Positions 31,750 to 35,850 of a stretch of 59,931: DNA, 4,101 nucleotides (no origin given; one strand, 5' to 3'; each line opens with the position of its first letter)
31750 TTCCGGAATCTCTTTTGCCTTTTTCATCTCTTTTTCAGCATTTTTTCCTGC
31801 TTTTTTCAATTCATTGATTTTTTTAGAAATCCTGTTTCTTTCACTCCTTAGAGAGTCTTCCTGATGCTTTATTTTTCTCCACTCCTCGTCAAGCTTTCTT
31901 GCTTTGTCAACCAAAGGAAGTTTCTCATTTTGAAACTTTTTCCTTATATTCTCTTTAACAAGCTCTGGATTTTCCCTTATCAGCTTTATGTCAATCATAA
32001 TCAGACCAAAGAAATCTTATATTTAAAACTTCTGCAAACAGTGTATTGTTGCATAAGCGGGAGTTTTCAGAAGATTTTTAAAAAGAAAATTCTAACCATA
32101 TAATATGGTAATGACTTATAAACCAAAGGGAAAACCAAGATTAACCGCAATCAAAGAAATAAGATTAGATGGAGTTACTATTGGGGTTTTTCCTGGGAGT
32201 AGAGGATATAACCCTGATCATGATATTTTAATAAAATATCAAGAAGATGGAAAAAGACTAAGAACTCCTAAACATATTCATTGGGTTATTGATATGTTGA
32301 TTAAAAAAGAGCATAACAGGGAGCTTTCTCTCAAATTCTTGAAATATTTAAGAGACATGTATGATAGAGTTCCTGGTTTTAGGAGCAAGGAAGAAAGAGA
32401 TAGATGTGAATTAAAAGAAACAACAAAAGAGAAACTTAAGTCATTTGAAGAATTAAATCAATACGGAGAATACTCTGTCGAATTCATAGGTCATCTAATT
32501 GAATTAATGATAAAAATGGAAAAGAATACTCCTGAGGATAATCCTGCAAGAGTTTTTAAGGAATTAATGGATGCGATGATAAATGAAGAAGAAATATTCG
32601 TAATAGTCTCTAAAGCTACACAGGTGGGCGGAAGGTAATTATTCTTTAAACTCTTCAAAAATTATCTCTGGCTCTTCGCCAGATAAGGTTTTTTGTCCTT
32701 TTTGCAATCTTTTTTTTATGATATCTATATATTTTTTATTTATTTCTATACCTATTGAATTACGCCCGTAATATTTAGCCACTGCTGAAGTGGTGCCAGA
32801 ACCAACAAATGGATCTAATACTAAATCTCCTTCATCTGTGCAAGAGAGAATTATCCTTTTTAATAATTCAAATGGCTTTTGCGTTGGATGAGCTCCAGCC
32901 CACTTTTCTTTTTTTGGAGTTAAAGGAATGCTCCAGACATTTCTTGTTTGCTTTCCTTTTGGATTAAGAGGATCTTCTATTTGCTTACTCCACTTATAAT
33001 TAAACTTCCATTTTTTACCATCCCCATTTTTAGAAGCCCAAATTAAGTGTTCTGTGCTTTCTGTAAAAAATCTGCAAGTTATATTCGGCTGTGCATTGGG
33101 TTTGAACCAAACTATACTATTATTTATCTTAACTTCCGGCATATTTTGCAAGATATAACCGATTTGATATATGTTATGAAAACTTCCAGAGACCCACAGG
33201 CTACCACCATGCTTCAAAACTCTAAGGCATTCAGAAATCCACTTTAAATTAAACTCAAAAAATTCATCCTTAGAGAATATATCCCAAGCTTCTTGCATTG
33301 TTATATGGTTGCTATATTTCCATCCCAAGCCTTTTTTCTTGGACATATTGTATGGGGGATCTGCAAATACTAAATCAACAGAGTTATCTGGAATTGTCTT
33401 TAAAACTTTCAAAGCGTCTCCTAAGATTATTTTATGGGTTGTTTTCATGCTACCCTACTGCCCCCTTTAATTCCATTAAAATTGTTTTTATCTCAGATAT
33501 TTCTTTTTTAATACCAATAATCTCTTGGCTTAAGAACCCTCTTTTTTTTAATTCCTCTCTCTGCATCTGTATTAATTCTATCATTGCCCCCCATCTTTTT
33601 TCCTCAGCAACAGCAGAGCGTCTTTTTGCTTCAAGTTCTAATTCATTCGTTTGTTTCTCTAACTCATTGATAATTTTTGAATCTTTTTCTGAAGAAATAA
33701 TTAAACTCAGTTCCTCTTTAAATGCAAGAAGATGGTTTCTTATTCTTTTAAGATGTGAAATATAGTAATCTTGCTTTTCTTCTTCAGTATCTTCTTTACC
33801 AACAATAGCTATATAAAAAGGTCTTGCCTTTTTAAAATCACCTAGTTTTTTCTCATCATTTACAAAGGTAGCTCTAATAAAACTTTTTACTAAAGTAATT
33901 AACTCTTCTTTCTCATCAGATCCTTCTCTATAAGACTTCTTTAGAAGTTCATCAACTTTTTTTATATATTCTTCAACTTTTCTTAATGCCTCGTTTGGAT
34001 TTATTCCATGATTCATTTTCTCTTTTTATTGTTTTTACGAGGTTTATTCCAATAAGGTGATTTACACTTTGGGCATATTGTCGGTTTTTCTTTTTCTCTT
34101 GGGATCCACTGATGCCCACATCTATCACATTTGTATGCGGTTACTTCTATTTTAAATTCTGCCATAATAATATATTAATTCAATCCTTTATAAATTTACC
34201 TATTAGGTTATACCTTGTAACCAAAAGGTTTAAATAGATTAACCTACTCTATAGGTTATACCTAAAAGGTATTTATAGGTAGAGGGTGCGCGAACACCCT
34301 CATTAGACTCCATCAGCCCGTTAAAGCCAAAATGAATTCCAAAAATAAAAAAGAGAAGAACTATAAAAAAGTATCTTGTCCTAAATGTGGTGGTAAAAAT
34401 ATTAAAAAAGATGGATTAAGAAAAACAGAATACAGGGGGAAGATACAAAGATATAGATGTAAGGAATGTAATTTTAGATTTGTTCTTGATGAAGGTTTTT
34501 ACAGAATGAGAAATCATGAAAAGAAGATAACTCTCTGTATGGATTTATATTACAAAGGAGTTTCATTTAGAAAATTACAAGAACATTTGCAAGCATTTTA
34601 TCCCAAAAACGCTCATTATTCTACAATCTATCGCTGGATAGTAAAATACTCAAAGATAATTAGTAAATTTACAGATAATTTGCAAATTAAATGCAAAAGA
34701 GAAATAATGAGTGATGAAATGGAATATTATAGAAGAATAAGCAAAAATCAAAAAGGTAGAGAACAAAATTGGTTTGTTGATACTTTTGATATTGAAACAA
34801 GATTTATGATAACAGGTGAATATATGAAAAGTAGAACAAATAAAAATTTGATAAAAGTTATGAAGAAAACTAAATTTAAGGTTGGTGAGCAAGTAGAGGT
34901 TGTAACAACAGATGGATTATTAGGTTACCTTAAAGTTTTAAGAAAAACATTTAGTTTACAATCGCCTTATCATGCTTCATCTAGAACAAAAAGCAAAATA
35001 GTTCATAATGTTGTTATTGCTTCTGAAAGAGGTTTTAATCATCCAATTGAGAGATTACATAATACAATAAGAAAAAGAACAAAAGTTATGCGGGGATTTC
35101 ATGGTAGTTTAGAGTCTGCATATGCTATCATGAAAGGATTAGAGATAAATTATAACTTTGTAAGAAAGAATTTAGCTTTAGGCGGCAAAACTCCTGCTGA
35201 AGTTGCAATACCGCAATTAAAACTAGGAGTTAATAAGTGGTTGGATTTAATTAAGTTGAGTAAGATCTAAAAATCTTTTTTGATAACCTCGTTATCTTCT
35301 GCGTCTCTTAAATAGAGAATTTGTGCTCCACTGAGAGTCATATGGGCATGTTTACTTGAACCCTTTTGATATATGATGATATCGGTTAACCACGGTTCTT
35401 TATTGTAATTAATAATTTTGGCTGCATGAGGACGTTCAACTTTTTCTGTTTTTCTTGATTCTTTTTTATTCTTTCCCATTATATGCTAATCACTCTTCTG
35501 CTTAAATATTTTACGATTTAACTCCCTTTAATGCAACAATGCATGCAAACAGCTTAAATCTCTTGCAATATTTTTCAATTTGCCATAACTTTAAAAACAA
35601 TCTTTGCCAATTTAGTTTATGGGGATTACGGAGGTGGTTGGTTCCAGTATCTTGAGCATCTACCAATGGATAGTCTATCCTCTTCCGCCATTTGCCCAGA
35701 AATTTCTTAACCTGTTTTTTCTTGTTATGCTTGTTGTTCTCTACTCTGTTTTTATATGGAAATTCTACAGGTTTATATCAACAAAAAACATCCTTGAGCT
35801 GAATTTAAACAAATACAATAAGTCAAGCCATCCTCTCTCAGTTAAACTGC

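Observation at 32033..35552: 3.5-kb cargo transposon with verified TSD and TIRs, carrying a DDE transposase and an R-M-like module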

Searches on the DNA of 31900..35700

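Call 98: search_rna_families(source=window, start=31900, end=35700, threshold=evalue, max_evalue=1)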
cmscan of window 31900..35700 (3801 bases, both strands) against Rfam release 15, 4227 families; matches with E-value up to 1: 0.
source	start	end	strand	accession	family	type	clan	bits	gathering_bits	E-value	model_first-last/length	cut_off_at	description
